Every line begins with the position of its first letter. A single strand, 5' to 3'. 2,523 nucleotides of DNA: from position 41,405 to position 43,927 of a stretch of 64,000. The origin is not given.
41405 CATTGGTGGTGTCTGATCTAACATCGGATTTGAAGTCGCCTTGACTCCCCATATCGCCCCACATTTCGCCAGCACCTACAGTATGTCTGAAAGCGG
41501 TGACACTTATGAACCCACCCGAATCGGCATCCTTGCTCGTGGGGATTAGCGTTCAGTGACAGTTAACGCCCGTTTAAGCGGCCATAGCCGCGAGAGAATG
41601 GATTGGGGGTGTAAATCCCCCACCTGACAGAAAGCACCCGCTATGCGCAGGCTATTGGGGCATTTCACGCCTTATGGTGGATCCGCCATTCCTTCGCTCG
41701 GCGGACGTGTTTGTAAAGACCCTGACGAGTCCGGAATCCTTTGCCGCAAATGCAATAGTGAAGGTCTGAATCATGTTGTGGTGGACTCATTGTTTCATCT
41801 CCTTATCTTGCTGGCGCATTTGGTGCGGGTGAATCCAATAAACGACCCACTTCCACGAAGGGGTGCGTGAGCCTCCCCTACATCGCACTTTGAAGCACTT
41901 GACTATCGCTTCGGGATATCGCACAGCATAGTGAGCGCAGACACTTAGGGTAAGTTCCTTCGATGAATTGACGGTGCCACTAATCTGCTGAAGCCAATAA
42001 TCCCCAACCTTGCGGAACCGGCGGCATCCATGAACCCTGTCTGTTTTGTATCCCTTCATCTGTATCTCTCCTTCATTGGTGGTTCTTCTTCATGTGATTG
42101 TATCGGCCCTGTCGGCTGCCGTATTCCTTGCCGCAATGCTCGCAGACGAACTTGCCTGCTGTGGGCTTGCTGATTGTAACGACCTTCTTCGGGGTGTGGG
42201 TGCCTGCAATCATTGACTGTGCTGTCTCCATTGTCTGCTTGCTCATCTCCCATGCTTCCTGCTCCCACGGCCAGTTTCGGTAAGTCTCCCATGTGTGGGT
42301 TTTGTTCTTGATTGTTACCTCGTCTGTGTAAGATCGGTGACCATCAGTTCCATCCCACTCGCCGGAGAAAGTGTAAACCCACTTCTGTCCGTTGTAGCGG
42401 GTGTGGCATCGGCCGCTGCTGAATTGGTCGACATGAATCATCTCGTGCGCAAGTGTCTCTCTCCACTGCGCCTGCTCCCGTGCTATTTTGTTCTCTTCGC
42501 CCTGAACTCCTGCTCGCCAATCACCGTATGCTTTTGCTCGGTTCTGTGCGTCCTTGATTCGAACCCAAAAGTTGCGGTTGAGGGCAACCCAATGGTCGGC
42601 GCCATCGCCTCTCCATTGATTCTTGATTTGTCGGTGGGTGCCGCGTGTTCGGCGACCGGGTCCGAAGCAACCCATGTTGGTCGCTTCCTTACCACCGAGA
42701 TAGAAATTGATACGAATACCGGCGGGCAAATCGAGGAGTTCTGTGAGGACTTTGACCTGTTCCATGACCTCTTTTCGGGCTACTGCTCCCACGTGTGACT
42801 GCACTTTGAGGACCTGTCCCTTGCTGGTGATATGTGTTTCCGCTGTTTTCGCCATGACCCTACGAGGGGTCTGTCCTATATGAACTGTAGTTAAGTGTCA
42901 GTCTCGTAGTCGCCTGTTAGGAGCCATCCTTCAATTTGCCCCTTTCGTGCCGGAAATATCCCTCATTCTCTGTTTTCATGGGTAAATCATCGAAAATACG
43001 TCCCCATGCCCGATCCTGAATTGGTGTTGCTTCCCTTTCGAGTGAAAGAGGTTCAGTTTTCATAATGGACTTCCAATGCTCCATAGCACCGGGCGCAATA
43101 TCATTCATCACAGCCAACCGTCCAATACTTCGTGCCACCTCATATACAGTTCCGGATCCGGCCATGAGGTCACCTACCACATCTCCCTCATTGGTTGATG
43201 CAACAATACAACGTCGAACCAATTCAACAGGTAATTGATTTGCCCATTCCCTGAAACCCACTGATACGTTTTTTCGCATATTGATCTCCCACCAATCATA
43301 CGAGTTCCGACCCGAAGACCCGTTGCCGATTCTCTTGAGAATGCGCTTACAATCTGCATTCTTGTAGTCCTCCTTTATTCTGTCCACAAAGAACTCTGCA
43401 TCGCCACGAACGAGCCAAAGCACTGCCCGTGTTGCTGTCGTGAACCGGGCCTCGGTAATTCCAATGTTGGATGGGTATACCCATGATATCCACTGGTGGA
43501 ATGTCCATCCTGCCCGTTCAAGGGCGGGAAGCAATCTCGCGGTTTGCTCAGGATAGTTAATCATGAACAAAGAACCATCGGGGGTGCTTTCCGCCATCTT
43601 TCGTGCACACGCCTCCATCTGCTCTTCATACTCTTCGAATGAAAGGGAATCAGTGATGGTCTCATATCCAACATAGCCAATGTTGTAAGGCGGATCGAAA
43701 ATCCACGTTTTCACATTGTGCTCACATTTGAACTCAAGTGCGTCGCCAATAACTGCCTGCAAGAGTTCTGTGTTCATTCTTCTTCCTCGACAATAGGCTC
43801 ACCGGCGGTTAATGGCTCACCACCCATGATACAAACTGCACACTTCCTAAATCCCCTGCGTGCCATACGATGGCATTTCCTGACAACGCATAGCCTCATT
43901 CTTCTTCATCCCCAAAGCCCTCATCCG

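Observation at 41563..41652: Dispersed intergenic repeat family of about 85 bp with two covarying hairpins and a TGACAG core at module boundaries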

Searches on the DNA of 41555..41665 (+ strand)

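Call 22: build_rna_model(alignment_id=A1, structure=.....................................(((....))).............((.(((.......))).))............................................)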
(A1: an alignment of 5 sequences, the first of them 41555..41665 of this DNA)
Model R1 built from alignment A1 (5 sequences, 123 columns); structure: as given.
model positions 109; base pairs 8; branch points 1; effective number of sequences 3.62; information 0.59 bits per position. Calibrated on 0.2 Mb of random sequence (short: E-values are rough).
structure used (alignment columns):
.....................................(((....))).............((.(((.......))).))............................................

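Call 23: search_with_rna_model(model_id=R1, sources=[window, L001, L002, L004], max_evalue=10, show_alignments=10)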
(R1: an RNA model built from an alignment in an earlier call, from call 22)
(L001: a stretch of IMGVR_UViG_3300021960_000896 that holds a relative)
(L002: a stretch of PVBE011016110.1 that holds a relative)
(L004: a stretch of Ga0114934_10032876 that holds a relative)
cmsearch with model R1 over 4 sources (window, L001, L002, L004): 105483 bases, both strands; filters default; matches with E-value up to 10: 8.
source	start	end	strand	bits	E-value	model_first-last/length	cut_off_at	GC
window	30698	30805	+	98.3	4.2e-18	1-109/109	no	0.53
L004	1629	1736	-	98.3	4.2e-18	1-109/109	no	0.53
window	50845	50943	+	93.7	3.8e-17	1-109/109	no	0.52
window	39919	40025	+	88.9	3.8e-16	1-109/109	no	0.57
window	41557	41664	+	85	2.5e-15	1-109/109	no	0.56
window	21942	22049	-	79.8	3e-14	1-109/109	no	0.57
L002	100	208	-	49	6.8e-08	1-109/109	no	0.5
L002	9884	9991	-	38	1.3e-05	1-109/109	no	0.48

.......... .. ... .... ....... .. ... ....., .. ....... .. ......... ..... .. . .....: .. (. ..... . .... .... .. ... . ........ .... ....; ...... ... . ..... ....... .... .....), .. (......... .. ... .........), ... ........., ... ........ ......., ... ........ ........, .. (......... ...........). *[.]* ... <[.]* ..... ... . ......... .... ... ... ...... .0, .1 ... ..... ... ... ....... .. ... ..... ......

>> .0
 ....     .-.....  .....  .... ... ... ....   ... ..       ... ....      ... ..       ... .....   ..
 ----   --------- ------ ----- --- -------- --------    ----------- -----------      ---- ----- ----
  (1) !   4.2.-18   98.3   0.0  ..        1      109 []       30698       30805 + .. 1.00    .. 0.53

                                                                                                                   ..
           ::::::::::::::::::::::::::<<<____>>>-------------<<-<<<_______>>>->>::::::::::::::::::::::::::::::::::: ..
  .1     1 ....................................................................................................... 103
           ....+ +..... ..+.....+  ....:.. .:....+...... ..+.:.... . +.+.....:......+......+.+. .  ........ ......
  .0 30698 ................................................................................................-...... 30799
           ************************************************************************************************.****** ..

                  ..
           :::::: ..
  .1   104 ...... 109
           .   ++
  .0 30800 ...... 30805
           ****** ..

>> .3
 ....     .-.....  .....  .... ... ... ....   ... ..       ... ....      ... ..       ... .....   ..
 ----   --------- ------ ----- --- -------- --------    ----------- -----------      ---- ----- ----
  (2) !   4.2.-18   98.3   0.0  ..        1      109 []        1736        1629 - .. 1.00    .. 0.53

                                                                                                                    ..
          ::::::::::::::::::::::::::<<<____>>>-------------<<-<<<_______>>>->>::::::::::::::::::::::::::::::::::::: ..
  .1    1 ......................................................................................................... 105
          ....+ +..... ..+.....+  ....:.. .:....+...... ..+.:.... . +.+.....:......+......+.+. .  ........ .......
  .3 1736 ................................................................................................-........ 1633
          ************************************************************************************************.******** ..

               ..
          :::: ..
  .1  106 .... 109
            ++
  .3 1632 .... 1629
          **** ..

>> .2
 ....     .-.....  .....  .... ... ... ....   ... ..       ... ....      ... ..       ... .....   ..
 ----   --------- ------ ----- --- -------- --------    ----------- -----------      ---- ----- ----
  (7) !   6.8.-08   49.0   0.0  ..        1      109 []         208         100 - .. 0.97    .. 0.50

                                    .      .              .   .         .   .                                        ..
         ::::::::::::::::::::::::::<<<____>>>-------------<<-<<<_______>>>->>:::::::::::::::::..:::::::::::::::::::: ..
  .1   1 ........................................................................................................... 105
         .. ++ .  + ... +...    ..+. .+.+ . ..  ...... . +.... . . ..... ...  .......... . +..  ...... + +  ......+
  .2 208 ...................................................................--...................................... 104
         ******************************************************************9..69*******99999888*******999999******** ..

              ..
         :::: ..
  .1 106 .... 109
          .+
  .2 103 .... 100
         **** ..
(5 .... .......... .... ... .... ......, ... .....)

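Call 25: search_with_rna_model(model_id=R1, sources=[L005, L006, L007, L008, L009, L010, L011, L012, L013, L014, L015, L016, L017, L018, L019, L020, L021, L022, L023, L024, L025, L026, L027, L028, L029], max_evalue=1)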
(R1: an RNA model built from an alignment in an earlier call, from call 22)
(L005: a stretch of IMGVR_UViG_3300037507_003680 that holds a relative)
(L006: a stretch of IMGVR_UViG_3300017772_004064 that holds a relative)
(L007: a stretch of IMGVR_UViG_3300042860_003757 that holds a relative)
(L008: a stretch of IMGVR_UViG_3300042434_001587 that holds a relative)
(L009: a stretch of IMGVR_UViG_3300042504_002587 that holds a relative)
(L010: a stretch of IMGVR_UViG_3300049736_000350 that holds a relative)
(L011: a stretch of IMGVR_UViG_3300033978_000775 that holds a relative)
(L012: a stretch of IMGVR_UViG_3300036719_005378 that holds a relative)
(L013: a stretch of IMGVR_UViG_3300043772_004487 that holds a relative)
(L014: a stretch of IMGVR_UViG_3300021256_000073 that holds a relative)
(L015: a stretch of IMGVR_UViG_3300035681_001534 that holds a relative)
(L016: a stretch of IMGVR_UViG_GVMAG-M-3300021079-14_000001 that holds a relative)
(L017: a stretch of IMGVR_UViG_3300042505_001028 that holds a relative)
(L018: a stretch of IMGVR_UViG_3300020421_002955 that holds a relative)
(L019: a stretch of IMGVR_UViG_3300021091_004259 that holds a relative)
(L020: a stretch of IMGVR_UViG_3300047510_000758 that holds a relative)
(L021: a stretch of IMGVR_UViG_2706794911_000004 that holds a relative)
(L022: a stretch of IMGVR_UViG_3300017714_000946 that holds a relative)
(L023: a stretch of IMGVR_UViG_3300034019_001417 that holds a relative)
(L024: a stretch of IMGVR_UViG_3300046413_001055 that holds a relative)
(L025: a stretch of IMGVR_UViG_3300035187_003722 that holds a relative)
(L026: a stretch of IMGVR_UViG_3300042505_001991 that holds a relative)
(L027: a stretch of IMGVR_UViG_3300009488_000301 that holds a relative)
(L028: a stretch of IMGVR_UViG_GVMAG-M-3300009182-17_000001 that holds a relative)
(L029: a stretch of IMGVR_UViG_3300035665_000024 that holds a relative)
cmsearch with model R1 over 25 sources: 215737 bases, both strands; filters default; matches with E-value up to 1: 0.
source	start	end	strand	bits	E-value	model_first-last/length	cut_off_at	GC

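Call 30: search_with_rna_model(model_id=R1, sources=[L030, L031, L032, L033, L034, L035, L001, L002], max_evalue=5)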
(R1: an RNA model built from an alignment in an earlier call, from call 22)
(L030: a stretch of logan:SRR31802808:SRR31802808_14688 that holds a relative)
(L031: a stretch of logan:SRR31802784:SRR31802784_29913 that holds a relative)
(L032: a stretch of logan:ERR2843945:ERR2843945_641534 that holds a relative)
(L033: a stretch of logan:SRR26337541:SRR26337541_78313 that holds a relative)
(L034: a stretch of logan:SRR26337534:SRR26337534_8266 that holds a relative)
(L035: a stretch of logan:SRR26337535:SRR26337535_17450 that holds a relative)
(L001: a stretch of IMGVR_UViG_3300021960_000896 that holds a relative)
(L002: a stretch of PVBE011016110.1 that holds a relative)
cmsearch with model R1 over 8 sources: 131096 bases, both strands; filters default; matches with E-value up to 5: 5.
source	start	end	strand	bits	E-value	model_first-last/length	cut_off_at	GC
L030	9836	9943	-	55.4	4.1e-09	1-109/109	no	0.46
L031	8227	8334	-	55.4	4.1e-09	1-109/109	no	0.46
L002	100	208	-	49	8.4e-08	1-109/109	no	0.5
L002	9884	9991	-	38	1.6e-05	1-109/109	no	0.48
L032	6347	6465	-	12.5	3.1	1-109/109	no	0.53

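Call 38: search_with_rna_model(model_id=R1, sources=[L036, L037, L038, L039, L033, L032, L030, L002, L001, window], max_evalue=10, filters=default, make_alignment=true)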
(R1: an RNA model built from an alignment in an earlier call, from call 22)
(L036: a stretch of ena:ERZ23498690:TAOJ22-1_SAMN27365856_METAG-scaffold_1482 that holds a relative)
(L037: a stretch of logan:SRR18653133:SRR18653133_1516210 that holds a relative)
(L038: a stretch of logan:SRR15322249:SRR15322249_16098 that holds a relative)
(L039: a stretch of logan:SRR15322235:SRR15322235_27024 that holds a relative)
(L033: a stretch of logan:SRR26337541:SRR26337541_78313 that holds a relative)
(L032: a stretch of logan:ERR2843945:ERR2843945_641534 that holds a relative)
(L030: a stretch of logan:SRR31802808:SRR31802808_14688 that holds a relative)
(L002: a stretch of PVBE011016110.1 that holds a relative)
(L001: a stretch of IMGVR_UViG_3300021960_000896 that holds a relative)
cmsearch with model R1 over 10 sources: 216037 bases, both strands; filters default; matches with E-value up to 10: 15.
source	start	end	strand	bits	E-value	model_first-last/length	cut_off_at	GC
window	30698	30805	+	98.3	8.7e-18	1-109/109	no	0.53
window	50845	50943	+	93.7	7.8e-17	1-109/109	no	0.52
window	39919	40025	+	88.9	7.8e-16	1-109/109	no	0.57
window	41557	41664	+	85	5e-15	1-109/109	no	0.56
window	21942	22049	-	79.8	6.1e-14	1-109/109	no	0.57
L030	9836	9943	-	55.4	6.7e-09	1-109/109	no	0.46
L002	100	208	-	49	1.4e-07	1-109/109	no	0.5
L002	9884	9991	-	38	2.7e-05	1-109/109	no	0.48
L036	836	929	+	16.2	0.89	1-109/109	no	0.56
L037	204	297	+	16.2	0.89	1-109/109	no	0.56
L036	10582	10690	-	15.5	1.2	1-109/109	no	0.57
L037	9950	10058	-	15.5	1.2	1-109/109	no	0.57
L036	10613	10641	+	14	2.4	40-68/109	no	0.59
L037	9981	10009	+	14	2.4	40-68/109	no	0.59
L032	6347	6465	-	12.5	5.2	1-109/109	no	0.53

Alignment A2: 15 matches aligned to the model, 164 columns, each read 5' to 3' on its own strand. Consensus structure (alignment columns), stored with it:
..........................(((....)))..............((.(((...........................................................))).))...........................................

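Call 77: search_with_rna_model(model_id=R1, source=window, filters=off, max_evalue=10)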
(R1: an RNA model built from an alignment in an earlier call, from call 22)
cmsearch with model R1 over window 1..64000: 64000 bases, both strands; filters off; matches with E-value up to 10: 7.
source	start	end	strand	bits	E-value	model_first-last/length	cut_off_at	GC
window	30698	30805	+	98.3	2.6e-18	1-109/109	no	0.53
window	50845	50943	+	93.7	2.3e-17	1-109/109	no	0.52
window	39919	40025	+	88.9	2.3e-16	1-109/109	no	0.57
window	41557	41664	+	85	1.5e-15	1-109/109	no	0.56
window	21942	22049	-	79.7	1.8e-14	1-109/109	no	0.57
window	1069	1177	-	10.1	4.7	1-109/109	no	0.57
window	39966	39984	-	9.4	6.6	50-68/109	no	0.68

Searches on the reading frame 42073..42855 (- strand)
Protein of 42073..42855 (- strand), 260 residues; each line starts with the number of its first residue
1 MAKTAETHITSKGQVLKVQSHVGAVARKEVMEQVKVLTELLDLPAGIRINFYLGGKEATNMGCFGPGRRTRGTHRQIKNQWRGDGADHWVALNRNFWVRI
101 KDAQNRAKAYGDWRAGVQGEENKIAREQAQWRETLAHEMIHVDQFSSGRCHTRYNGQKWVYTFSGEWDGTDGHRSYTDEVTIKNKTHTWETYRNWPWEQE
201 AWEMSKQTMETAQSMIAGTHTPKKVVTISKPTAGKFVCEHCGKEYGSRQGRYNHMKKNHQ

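Call 54: search_protein_families(library=pfam, proteins=[window:42073-42855:-], max_evalue=0.01)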
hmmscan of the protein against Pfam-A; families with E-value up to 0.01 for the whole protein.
window:42073-42855:- (260 aa): 1 family
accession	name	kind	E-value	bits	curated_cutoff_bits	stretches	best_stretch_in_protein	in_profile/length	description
PF13894.12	zf-C2H2_4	-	0.0025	18.8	27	1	236-259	1-24/24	C2H2-type zinc finger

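Call 55: search_protein_families(library=phrogs, proteins=[window:42073-42855:-], max_evalue=0.001)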
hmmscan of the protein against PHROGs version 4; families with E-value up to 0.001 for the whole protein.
window:42073-42855:- (260 aa): 2 families
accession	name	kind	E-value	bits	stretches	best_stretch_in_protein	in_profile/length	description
phrog_16532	-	unknown function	2.3e-05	25.6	1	133-210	81-132/138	-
phrog_10499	-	unknown function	0.0001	23.6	0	128-208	75-137/149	-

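Call 70: search_protein_families(library=pfam, proteins=[window:42073-42855:-], max_evalue=1)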
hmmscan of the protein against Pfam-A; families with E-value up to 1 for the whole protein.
window:42073-42855:- (260 aa): 6 families
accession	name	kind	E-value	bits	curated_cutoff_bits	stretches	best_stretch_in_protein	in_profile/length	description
PF13894.12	zf-C2H2_4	-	0.0025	18.8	27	1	236-259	1-24/24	C2H2-type zinc finger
PF10263.15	SprT-like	-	0.021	15.1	25.6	1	126-158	56-87/108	SprT-like family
PF00096.32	zf-C2H2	-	0.026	15.4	25.2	1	236-259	1-23/23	Zinc finger, C2H2 type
PF20573.4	DUF6782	-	0.046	13.4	27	1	126-154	85-113/241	Putative metallopeptidase family (DUF6782)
PF13699.11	eCIS_core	-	0.051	14.2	22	1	122-148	52-78/79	eCIS core domain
PF02892.21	zf-BED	-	0.27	11.7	20.6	1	233-260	14-44/44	BED zinc finger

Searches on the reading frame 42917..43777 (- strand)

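Call 55: search_protein_families(library=phrogs, proteins=[window:42917-43777:-], max_evalue=0.001)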
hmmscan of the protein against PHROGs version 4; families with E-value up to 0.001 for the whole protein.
window:42917-43777:- (286 aa): 4 families
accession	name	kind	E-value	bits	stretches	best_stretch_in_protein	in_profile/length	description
phrog_67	-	other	1.3e-18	68.4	1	22-224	143-328/743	DNA methyltransferase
phrog_498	-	other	1.5e-14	54.4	1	25-229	226-410/633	DNA methyltransferase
phrog_3008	-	other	1.8e-10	41.5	1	176-229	148-201/244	DNA methyltransferase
phrog_6952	-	other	0.0003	21.7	1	183-226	119-162/181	DNA methyltransferase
